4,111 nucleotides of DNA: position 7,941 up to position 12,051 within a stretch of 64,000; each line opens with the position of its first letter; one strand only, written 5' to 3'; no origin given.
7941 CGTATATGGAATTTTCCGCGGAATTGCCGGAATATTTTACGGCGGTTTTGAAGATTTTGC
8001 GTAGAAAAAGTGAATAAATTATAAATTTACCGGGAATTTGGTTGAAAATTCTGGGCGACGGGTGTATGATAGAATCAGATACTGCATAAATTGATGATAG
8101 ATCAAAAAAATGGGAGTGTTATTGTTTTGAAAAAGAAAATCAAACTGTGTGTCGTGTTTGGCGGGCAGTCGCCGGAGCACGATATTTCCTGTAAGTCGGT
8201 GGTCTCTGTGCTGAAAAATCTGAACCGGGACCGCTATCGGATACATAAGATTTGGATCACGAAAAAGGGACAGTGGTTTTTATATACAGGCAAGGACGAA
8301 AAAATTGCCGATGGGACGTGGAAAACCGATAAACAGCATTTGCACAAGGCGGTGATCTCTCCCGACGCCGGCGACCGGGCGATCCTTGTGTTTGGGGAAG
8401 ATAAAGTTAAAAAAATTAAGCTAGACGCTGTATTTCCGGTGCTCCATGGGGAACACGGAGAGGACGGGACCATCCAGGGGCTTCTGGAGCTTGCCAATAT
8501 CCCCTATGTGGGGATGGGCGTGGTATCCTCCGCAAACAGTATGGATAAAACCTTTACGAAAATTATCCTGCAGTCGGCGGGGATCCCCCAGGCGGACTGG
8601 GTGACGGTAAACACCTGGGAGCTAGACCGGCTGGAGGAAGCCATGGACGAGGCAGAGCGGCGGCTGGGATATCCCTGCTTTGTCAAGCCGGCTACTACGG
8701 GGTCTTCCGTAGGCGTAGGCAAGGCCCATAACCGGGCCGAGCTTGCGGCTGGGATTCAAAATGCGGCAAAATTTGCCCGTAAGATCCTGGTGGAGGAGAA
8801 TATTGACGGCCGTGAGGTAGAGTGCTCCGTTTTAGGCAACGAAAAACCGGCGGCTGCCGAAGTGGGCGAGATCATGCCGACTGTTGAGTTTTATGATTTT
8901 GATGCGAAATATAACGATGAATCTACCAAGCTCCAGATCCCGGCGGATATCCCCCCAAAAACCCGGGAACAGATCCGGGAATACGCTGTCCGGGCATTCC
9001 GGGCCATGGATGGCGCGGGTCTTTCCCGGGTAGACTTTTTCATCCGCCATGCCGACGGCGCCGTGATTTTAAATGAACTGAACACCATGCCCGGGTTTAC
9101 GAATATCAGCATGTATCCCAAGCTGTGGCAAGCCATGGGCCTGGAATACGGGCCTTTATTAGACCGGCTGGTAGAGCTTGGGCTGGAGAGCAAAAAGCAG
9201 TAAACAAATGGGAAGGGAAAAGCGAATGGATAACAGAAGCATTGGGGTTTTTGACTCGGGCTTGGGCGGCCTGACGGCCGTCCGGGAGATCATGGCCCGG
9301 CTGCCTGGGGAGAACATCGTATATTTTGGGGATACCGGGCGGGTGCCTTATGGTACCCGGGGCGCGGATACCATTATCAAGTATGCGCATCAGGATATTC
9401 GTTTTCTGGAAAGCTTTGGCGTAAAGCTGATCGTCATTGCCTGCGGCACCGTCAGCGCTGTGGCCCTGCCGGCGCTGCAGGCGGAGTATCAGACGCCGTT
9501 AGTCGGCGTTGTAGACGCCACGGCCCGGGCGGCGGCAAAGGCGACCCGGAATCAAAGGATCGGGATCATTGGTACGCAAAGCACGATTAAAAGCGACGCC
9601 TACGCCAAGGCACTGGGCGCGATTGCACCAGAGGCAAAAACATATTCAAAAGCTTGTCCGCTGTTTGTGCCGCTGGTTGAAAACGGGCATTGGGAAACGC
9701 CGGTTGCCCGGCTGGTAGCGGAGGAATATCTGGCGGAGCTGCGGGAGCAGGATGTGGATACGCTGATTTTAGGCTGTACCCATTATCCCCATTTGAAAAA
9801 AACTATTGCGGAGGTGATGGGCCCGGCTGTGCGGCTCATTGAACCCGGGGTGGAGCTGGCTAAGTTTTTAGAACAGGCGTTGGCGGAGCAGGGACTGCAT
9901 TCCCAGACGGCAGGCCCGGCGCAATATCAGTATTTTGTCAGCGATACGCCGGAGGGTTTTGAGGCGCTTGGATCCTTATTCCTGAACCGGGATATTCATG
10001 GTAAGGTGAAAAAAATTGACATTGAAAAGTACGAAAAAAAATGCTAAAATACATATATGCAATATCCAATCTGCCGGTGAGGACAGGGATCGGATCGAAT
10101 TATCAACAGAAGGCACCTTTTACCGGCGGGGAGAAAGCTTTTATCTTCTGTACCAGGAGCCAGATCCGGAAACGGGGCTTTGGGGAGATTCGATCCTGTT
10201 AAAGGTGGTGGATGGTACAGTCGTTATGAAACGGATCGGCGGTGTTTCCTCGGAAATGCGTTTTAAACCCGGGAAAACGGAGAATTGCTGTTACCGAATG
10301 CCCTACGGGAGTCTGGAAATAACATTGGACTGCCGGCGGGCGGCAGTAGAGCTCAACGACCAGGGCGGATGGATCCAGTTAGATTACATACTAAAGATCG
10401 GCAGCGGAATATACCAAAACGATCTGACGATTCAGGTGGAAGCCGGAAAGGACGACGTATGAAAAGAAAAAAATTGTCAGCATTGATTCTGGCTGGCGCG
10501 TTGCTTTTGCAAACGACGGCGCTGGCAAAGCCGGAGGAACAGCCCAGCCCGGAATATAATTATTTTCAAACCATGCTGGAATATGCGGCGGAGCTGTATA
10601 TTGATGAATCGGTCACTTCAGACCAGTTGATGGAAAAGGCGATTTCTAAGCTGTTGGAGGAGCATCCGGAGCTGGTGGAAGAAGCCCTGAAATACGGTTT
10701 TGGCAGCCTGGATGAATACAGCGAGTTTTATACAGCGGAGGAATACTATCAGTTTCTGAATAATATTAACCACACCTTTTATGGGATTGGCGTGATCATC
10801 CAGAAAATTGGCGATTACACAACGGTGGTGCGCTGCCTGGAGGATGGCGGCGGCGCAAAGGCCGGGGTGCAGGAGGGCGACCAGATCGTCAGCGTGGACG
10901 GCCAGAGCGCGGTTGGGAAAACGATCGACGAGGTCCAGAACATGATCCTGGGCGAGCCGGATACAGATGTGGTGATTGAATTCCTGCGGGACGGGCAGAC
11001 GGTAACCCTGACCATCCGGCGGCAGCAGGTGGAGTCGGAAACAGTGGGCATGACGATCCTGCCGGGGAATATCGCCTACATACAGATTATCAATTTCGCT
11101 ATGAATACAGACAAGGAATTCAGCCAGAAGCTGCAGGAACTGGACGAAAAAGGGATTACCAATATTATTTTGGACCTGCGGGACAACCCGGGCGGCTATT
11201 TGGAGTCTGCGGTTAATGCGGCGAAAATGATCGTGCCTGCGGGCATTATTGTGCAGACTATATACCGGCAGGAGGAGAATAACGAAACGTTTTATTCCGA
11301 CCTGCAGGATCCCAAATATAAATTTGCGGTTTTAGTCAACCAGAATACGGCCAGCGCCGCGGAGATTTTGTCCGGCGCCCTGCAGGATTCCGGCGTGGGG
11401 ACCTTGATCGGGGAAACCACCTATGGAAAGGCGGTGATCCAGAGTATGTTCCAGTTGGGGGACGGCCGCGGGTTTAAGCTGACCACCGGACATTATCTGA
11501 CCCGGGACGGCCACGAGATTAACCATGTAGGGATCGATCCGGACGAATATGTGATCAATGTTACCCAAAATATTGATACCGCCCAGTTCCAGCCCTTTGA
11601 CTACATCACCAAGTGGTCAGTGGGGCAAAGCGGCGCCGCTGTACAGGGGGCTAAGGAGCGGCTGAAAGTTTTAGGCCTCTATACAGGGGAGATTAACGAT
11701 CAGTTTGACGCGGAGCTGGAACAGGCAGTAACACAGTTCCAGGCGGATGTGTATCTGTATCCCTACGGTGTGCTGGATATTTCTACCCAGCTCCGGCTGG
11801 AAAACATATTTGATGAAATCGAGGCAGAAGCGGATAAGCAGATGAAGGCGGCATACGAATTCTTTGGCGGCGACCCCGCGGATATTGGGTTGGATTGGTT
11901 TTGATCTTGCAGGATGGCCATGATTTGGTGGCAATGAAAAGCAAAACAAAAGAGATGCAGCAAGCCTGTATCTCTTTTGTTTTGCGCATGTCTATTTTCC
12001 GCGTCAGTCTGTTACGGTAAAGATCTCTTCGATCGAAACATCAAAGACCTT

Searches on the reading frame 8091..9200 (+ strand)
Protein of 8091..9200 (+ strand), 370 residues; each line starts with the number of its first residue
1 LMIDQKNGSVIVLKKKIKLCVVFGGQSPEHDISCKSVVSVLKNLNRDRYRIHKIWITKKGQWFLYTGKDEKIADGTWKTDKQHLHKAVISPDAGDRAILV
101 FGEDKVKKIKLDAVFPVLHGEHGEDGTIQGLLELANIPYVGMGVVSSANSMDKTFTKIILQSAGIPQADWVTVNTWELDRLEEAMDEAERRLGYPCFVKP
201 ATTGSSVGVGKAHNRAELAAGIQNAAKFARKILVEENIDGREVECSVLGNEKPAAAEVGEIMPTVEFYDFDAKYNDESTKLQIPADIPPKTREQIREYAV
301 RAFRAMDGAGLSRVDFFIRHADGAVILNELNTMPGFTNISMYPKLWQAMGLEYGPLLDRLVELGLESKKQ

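Call 30: search_protein_families(library=pfam, proteins=[window:8091-9200:+], max_evalue=0.001)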
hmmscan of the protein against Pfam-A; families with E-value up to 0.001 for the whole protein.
window:8091-9200:+ (370 aa): 6 families
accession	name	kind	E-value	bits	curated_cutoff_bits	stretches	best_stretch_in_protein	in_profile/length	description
PF07478.18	Dala_Dala_lig_C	-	2.8e-74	249.5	24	1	159-362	1-204/204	D-ala D-ala ligase C-terminus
PF01820.27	Dala_Dala_lig_N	-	2.4e-35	122.1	34.6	1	18-141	1-120/121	D-ala D-ala ligase N-terminus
PF02222.28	ATP-grasp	-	1.6e-13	51.1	27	1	160-331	3-160/179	ATP-grasp domain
PF02786.22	CPSase_L_D2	-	2.4e-12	47.3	19.8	1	174-332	18-178/211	Carbamoyl-phosphate synthase L chain, ATP binding domain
PF13535.11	ATP-grasp_4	-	3.4e-05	23.9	27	1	193-252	2-75/160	ATP-grasp domain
PF01071.24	GARS_A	-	4.1e-05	23.9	27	1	152-250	2-101/194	Phosphoribosylglycinamide synthetase, ATP-grasp (A) domain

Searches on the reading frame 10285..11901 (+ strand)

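Call 30: search_protein_families(library=pfam, proteins=[window:10285-11901:+], max_evalue=0.001)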
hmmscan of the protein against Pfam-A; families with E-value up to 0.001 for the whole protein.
window:10285-11901:+ (539 aa): 5 families
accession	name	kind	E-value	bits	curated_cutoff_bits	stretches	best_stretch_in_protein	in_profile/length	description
PF03572.23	Peptidase_S41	-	1.1e-50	171.9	24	1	262-422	1-164/165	Peptidase family S41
PF17820.7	PDZ_6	-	2.1e-09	37.4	27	1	187-235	8-54/54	PDZ domain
PF01471.23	PG_binding_1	-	2.3e-07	31.3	23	1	449-501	1-53/57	Putative peptidoglycan binding domain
PF13180.12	PDZ_2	-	1.1e-06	29.3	27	1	168-244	3-78/80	PDZ domain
PF00595.29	PDZ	-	7.3e-06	26.7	23.2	1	168-224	12-72/81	PDZ domain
